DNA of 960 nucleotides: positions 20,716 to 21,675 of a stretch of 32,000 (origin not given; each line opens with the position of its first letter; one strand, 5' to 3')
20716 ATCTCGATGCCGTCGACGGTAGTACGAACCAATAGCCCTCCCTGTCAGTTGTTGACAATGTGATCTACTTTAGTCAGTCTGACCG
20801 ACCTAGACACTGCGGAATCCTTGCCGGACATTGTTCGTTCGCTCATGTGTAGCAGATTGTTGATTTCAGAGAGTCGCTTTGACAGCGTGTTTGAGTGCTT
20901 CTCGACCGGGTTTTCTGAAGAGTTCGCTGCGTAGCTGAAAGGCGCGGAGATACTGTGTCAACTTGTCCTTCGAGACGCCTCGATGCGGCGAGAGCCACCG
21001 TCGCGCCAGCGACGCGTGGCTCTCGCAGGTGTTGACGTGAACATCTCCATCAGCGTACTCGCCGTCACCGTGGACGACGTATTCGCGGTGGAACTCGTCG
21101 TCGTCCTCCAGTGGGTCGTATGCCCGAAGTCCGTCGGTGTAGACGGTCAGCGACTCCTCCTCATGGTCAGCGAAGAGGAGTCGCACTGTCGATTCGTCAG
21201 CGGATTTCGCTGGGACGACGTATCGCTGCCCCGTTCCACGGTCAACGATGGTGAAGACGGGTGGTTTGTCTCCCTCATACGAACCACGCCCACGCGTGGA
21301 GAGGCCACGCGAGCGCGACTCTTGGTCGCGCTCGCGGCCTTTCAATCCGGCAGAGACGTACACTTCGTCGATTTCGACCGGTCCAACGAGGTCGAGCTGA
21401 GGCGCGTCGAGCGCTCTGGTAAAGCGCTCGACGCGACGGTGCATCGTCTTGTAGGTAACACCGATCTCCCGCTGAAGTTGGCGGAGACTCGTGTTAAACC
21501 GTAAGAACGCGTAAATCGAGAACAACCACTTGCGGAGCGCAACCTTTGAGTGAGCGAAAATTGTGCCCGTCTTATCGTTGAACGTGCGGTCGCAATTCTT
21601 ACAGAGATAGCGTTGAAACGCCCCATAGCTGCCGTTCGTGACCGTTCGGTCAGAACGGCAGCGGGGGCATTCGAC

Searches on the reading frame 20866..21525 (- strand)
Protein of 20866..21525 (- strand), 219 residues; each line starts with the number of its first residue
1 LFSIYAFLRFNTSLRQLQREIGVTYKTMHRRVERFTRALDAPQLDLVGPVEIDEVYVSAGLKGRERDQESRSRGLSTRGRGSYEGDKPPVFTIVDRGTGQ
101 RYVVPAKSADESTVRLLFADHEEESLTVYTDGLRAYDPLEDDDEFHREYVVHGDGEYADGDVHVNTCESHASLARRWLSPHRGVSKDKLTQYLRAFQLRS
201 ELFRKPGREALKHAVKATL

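Call 32: search_protein_families(library=pfam, proteins=[window:20866-21525:-], max_evalue=0.001)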
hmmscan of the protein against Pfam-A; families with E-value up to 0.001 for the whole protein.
window:20866-21525:- (219 aa): 1 family
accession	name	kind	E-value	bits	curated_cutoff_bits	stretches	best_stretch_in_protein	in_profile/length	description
PF12762.13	DDE_Tnp_IS1595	-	4.1e-22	79.3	27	1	46-199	2-151/153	ISXO2-like transposase domain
